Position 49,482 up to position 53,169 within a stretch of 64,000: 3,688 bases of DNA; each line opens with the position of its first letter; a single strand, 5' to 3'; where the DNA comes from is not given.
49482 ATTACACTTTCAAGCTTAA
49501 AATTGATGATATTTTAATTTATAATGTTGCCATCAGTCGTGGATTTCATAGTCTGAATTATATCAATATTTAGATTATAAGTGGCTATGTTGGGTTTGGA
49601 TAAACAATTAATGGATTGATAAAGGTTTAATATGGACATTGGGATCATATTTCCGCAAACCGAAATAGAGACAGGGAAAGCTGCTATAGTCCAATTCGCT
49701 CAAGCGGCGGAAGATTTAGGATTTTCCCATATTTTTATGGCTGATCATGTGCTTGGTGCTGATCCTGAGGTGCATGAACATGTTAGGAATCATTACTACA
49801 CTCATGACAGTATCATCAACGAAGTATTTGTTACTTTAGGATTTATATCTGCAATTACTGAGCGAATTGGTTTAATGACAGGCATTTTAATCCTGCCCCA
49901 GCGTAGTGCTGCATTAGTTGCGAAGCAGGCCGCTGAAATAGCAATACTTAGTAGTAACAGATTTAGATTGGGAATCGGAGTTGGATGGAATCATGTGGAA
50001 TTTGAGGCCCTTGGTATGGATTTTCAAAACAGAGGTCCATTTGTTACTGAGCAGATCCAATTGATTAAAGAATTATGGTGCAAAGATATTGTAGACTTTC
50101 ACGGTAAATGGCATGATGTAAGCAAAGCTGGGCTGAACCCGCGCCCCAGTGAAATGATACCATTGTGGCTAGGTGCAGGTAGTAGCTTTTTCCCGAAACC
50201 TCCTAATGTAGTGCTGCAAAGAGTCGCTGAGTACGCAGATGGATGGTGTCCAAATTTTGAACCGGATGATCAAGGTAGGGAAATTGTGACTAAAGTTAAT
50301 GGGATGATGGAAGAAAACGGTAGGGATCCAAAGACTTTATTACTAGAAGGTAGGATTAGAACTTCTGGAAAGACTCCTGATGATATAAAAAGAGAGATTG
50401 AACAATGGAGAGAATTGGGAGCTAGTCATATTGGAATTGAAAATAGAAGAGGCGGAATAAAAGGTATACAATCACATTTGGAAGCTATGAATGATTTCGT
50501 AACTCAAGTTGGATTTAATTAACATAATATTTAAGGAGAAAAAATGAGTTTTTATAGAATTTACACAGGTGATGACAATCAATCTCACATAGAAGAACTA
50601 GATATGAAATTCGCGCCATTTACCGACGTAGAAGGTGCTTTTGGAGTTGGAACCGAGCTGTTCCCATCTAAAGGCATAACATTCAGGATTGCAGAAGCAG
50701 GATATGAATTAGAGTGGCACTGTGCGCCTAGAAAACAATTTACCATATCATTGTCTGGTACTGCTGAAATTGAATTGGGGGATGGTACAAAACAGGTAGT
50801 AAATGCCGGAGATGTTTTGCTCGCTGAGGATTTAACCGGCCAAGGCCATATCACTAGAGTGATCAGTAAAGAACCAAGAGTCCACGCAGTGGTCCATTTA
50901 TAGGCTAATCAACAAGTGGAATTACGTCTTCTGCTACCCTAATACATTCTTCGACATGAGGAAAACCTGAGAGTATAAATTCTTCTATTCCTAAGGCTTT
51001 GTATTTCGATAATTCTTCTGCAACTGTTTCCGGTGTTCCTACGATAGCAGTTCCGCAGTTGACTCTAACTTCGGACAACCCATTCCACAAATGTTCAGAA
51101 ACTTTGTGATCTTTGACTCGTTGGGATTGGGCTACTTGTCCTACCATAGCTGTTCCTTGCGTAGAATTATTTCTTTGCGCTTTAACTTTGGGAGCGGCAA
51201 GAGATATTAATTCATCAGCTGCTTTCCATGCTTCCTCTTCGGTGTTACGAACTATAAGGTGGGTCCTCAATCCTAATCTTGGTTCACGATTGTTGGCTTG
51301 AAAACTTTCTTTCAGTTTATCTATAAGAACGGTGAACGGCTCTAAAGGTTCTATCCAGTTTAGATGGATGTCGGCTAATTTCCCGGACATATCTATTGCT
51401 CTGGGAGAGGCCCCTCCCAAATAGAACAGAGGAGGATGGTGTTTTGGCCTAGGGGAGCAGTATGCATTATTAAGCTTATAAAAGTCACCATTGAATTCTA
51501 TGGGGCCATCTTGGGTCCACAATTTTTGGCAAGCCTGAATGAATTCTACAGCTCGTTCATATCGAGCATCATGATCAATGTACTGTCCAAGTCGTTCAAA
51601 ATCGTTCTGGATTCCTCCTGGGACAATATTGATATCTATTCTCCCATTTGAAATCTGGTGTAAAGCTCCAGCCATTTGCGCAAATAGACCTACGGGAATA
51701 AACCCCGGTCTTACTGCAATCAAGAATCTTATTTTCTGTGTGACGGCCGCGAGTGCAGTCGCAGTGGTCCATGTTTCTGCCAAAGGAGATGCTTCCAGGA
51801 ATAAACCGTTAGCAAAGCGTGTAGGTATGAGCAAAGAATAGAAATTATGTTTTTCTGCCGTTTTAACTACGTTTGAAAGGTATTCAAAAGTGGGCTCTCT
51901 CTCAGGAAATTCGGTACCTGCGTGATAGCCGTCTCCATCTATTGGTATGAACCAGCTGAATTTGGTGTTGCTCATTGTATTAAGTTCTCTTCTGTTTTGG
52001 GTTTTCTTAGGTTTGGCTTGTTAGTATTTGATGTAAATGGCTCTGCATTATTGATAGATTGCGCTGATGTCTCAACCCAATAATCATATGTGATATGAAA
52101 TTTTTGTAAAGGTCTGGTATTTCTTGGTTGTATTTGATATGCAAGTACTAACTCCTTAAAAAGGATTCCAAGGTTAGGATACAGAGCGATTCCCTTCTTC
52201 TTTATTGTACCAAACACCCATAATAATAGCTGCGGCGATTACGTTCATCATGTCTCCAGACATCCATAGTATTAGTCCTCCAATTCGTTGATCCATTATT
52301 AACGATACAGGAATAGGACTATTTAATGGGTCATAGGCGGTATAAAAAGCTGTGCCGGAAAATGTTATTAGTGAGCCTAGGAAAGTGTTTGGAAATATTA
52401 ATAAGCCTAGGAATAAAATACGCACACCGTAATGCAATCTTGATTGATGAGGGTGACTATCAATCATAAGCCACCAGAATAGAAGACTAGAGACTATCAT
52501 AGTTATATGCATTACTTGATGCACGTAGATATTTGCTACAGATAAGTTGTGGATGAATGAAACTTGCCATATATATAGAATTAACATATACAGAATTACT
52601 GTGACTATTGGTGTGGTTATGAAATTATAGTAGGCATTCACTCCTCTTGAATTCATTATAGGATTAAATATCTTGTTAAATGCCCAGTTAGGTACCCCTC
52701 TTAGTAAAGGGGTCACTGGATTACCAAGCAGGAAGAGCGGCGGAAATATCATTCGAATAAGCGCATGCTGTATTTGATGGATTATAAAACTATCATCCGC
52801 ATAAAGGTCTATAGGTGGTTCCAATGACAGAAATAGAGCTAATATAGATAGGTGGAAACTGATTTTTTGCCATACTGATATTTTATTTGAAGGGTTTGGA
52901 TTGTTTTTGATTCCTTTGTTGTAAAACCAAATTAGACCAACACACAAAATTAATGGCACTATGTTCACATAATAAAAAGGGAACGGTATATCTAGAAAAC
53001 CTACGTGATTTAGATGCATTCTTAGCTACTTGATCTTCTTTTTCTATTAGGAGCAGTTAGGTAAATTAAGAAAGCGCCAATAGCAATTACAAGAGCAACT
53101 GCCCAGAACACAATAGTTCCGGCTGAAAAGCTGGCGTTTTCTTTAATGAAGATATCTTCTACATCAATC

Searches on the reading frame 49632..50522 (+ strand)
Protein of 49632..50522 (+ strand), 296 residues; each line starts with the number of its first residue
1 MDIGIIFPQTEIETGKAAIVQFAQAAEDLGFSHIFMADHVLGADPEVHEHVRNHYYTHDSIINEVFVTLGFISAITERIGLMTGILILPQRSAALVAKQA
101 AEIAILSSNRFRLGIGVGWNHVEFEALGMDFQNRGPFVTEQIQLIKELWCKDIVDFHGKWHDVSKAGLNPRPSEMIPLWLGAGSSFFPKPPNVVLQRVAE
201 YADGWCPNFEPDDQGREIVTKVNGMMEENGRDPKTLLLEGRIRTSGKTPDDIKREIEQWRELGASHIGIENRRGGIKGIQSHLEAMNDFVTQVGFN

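Call 93: search_protein_families(library=pfam, proteins=[window:49632-50522:+], max_evalue=0.000001)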
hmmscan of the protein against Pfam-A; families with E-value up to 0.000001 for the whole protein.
window:49632-50522:+ (296 aa): 1 family
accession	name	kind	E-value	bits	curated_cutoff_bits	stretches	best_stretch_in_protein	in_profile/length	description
PF00296.26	Bac_luciferase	-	3.3e-41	142.1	27.9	1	16-258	22-243/314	Luciferase-like monooxygenase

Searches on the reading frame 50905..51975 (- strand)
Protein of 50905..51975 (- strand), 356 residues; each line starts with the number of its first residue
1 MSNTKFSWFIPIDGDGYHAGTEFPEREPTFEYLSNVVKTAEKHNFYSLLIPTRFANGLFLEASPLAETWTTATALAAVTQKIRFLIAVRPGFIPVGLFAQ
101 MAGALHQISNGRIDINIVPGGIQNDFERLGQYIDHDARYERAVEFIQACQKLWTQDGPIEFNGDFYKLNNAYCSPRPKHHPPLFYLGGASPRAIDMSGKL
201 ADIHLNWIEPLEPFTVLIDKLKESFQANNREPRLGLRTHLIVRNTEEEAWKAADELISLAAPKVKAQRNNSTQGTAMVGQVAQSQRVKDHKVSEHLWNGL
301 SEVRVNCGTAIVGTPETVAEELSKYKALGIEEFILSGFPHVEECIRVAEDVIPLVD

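Call 93: search_protein_families(library=pfam, proteins=[window:50905-51975:-], max_evalue=0.000001)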
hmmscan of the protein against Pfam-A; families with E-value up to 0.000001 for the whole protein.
window:50905-51975:- (356 aa): 1 family
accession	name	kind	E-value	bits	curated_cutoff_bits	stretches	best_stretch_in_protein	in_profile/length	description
PF00296.26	Bac_luciferase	-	4e-61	207.5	27.9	1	5-331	2-313/314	Luciferase-like monooxygenase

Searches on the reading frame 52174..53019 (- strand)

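Call 93: search_protein_families(library=pfam, proteins=[window:52174-53019:-], max_evalue=0.000001)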
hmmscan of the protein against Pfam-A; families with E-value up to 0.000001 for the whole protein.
window:52174-53019:- (281 aa): 1 family
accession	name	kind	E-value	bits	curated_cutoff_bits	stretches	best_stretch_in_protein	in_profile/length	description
PF09678.15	Caa3_CtaG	-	1.9e-52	178.5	27.7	1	45-272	15-236/237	Cytochrome c oxidase caa3 assembly factor (Caa3_CtaG)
